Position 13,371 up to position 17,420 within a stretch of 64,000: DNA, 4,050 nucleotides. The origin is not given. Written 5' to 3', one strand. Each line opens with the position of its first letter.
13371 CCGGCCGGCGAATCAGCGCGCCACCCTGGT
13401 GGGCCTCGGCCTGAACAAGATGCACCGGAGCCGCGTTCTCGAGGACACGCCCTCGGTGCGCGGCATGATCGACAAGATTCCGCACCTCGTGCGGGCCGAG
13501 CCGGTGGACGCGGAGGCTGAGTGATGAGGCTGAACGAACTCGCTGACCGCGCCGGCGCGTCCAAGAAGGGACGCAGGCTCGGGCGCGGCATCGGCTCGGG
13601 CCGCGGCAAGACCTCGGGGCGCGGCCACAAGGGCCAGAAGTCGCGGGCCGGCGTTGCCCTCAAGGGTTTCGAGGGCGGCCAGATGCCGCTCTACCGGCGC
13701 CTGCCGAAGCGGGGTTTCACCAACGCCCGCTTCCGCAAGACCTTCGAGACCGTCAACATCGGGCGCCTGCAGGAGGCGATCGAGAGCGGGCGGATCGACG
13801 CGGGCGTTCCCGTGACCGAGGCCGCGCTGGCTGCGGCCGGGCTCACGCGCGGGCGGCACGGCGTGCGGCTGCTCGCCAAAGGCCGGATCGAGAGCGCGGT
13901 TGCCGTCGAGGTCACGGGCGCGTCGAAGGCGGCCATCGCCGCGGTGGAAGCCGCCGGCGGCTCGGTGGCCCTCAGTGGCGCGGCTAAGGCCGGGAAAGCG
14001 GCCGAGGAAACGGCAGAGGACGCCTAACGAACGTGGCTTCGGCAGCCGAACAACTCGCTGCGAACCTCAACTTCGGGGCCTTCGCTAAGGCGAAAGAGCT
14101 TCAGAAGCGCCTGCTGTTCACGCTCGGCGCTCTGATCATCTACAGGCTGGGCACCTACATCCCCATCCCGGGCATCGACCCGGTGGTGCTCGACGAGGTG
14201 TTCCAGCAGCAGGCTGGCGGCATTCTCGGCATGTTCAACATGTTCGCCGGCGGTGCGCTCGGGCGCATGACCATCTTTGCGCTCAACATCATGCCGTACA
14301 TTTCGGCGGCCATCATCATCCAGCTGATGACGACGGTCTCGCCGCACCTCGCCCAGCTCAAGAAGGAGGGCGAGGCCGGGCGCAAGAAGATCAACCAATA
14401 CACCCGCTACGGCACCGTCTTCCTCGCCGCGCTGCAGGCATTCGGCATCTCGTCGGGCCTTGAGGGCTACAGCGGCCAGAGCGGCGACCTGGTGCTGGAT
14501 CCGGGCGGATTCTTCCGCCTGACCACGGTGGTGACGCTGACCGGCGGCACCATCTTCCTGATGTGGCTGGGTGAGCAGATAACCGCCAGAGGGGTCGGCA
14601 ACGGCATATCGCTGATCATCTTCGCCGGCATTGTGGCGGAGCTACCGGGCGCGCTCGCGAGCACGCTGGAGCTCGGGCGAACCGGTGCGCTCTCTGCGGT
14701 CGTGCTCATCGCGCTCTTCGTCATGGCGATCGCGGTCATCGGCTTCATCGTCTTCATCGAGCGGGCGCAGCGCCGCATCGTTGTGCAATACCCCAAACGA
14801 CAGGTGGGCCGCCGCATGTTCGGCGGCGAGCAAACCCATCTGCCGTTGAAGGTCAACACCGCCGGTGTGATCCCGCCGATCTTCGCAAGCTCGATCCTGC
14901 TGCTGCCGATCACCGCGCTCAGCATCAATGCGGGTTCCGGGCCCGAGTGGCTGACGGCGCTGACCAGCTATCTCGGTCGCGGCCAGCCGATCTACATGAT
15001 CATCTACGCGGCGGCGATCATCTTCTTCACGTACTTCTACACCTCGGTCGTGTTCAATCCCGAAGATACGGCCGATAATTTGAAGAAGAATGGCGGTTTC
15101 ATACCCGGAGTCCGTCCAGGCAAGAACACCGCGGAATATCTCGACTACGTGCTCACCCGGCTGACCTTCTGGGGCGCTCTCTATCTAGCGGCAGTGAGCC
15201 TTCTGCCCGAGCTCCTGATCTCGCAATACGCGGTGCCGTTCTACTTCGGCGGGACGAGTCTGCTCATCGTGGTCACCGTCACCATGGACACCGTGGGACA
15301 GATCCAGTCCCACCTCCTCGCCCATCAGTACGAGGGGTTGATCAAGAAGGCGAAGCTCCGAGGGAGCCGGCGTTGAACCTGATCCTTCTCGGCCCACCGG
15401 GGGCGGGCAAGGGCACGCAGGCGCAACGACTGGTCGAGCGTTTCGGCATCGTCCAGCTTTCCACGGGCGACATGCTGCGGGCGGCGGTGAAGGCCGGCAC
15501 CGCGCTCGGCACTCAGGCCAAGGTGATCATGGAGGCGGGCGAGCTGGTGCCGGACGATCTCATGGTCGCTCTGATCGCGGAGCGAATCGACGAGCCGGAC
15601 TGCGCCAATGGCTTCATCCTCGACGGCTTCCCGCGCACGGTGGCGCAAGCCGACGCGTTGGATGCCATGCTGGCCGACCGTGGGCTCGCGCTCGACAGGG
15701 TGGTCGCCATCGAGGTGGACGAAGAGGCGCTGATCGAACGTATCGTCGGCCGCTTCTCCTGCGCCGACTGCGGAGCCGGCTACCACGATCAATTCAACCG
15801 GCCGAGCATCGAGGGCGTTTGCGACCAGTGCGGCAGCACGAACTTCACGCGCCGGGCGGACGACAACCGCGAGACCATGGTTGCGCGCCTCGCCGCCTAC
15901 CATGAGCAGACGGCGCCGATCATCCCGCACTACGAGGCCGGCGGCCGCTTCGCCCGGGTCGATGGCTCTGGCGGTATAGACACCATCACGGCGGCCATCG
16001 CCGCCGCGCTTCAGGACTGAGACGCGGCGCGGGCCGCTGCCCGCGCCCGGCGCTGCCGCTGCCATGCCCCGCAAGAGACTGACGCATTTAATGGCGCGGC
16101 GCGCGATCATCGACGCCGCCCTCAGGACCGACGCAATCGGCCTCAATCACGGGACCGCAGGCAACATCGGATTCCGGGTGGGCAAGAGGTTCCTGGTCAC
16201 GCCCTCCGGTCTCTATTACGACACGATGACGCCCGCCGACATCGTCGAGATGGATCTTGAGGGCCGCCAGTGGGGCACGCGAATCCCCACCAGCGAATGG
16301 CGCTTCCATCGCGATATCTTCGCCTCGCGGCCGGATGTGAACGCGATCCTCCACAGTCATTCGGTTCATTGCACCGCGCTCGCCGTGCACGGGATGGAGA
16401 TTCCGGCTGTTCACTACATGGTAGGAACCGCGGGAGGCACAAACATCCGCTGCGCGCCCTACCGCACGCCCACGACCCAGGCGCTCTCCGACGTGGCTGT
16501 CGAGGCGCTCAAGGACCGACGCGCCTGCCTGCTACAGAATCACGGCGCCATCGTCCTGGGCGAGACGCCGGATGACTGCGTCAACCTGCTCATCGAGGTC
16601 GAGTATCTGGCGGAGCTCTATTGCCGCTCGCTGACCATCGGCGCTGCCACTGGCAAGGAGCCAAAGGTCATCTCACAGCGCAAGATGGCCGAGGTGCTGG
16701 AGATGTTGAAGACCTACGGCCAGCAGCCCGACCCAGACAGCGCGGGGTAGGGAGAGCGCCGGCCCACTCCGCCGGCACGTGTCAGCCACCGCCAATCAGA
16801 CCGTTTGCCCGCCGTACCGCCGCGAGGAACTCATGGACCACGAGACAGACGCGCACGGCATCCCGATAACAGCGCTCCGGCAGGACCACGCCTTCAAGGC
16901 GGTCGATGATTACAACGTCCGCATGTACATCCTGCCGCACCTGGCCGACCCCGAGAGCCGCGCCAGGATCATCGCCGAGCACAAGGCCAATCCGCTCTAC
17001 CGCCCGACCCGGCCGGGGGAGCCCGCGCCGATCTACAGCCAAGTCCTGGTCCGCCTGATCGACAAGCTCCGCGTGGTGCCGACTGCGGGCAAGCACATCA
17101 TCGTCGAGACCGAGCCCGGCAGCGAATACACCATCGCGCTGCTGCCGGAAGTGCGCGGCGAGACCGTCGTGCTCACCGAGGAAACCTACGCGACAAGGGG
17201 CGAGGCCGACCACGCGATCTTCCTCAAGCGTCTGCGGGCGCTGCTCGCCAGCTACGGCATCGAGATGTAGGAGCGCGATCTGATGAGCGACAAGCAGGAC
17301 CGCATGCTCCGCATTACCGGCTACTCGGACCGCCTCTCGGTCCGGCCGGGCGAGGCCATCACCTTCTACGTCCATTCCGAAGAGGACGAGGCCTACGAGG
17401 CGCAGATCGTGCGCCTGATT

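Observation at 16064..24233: Nine-gene co-directional nitrile/amide cluster with an enzyme combination I cannot match to a described pathway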

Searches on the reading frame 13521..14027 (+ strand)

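Call 68: search_protein_families(library=pfam, proteins=[window:13521-14027:+], max_evalue=0.00001)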
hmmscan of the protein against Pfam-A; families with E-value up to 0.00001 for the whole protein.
window:13521-14027:+ (168 aa): 1 family
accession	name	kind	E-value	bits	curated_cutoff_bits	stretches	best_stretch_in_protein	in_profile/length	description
PF00828.25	Ribosomal_L27A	-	9.3e-20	71.3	21.5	1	77-149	1-71/72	Ribosomal proteins 50S-L15, 50S-L18e, 60S-L27A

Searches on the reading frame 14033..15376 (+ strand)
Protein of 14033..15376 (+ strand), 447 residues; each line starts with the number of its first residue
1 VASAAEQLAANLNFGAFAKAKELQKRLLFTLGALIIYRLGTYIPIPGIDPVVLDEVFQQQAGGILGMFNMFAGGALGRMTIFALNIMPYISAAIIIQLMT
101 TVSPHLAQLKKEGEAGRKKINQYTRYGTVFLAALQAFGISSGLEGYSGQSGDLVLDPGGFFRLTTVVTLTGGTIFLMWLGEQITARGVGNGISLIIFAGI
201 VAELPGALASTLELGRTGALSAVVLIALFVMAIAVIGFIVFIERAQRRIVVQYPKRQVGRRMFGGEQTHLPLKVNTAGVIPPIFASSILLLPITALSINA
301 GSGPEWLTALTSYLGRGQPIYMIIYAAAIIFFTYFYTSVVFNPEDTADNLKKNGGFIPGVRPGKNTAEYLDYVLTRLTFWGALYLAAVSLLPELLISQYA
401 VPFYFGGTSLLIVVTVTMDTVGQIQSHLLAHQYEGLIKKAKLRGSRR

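Call 68: search_protein_families(library=pfam, proteins=[window:14033-15376:+], max_evalue=0.00001)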
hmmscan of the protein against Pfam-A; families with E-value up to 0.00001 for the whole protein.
window:14033-15376:+ (447 aa): 1 family
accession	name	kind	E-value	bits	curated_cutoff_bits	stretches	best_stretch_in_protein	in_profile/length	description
PF00344.25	SecY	-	1e-118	396.6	32.2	1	80-421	1-306/306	SecY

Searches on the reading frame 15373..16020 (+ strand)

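Call 68: search_protein_families(library=pfam, proteins=[window:15373-16020:+], max_evalue=0.00001)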
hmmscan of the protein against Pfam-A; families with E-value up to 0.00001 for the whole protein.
window:15373-16020:+ (215 aa): 6 families
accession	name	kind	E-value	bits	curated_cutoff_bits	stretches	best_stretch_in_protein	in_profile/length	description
PF00406.28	ADK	-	2.1e-57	193.9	26.8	1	5-189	1-148/151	Adenylate kinase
PF13207.12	AAA_17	-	4.9e-29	101.8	27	1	6-126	1-121/136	AAA domain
PF05191.20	ADK_lid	-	2.1e-12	47.2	26.6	1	127-163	1-36/36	Adenylate kinase, active site lid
PF13671.12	AAA_33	-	1.8e-07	32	27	1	4-127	3-118/143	AAA domain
PF13238.12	AAA_18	-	1.1e-06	29.5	29.4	1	4-127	2-111/128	AAA domain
PF17213.9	Hydin_ADK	-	3.1e-06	27.9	27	0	58-85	168-195/196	Hydin Adenylate kinase-like domain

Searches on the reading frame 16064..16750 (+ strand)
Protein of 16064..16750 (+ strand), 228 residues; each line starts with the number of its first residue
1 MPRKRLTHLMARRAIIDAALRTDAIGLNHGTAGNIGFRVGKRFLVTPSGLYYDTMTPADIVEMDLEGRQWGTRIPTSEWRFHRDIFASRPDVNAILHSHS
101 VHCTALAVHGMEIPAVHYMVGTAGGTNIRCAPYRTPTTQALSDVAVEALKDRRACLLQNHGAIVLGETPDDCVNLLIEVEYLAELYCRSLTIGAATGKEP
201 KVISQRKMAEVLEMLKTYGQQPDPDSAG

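Call 3: search_protein_families(library=pfam, proteins=[window:16064-16750:+], max_evalue=0.01)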
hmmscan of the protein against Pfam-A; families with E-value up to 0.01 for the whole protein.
window:16064-16750:+ (228 aa): 1 family
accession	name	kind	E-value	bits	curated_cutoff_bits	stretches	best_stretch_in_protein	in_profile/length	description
PF00596.27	Aldolase_II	-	4.6e-52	177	22.2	1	14-186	2-182/183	Class II Aldolase and Adducin N-terminal domain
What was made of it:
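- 16064..16750 (+): ald: class II aldolase/adducin-family protein (228 aa). It is a backbone gene that travels with secY-adk. PF00596, E 4.6e-52 (call 3).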

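Call 4: search_protein_families(library=ncbifam, proteins=[window:16064-16750:+], max_evalue=0.01)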
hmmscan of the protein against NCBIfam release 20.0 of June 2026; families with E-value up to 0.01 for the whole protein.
window:16064-16750:+ (228 aa): 30 families (the best 25 are shown)
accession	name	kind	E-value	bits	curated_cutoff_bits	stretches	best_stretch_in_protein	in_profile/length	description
NF005984.0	PRK08087.1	subfamily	5.2e-62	209.4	264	1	12-220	7-211/215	L-fuculose-phosphate aldolase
TIGR01086.1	fucA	equivalog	6.6e-57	192.7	400.25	1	13-220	7-210/214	L-fuculose-phosphate aldolase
NF005302.0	PRK06833.1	equivalog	7.2e-49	166.1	264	1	24-221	19-213/214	L-fuculose-phosphate aldolase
NF053831.1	RU1PAldHalo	equivalog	8.6e-43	146.2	300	1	11-220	5-208/208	ribulose-1-phosphate aldolase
NF005123.0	PRK06557.1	subfamily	6e-30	104.6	251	1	11-220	12-222/223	L-ribulose-5-phosphate 4-epimerase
NF004527.0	PRK05874.1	equivalog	3e-25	89.1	308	1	12-194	8-194/218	L-fuculose-phosphate aldolase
NF043034.1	OxoTetrPhDc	equivalog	2.7e-24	86.1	250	1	12-187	6-186/205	3-oxo-tetronate 4-phosphate decarboxylase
NF006413.0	PRK08660.1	equivalog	2.1e-20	73.3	203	1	25-185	16-173/184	aldolase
NF006208.0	PRK08333.1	equivalog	2.9e-19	69.5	267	1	18-170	12-164/189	aldolase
NF040649.1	FucA_Meth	equivalog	5.5e-18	65.5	250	1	30-184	21-168/179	L-fuculose phosphate aldolase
NF006047.0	PRK08193.1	subfamily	1.8e-17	63.7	257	1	12-219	6-229/231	L-ribulose-5-phosphate 4-epimerase AraD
NF005484.0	PRK07090.1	equivalog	1.1e-16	60.9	261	1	26-196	46-220/260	aldolase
TIGR03328.1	salvage_mtnB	equivalog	5.3e-16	58.7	137.05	1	26-108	12-97/194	methylthioribulose 1-phosphate dehydratase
NF004855.0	PRK06208.1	subfamily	1.8e-15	56.9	255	2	15-113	46-150/274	class II aldolase/adducin family protein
NF005451.0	PRK07044.1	subfamily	1.5e-14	53.7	207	1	41-210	55-227/256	aldolase II superfamily protein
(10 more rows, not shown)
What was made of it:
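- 16064..16750 (+): FucA-type NCBIfam models match, but all below their cutoffs (209 bits against 264; call 4).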

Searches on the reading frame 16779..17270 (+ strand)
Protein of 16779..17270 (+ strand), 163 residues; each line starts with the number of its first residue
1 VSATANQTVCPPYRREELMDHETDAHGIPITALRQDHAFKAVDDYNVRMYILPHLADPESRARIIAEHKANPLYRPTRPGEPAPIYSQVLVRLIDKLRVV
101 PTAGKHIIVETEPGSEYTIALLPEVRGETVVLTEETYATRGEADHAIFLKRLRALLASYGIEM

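Call 3: search_protein_families(library=pfam, proteins=[window:16779-17270:+], max_evalue=0.01)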
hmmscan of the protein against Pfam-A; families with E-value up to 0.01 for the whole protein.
window:16779-17270:+ (163 aa): 0 families

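Call 4: search_protein_families(library=ncbifam, proteins=[window:16779-17270:+], max_evalue=0.01)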
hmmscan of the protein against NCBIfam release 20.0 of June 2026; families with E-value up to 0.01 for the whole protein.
window:16779-17270:+ (163 aa): 0 families

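Call 11: search_solved_structures(query=window:16833-17270:+, max_evalue=1, show_alignments=1)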
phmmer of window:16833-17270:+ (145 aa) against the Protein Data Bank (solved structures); distinct sequences matched with E-value up to 1: 1.
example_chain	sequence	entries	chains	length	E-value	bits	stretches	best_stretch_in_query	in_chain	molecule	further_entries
6lvb_B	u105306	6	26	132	1.6e-06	31.5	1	43-138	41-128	N,N-dimethylformamidase small subunit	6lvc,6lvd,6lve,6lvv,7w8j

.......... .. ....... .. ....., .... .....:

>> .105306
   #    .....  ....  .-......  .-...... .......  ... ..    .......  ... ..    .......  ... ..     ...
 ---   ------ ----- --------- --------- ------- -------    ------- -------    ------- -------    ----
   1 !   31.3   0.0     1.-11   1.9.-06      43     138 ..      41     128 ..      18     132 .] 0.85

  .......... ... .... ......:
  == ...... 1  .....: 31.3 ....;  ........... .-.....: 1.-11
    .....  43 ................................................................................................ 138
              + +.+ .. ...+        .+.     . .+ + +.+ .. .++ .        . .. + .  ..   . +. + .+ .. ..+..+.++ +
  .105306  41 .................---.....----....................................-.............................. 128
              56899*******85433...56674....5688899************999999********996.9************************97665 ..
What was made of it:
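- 16833..17270 (+): dmfS: small subunit of a DMFase-family amidohydrolase (145 aa). PDB 6lvb_B, E 1.6e-6 (call 11).
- On N,N-dimethylformamidase family: 145-aa dmfS matches 6lvb_B (call 11).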
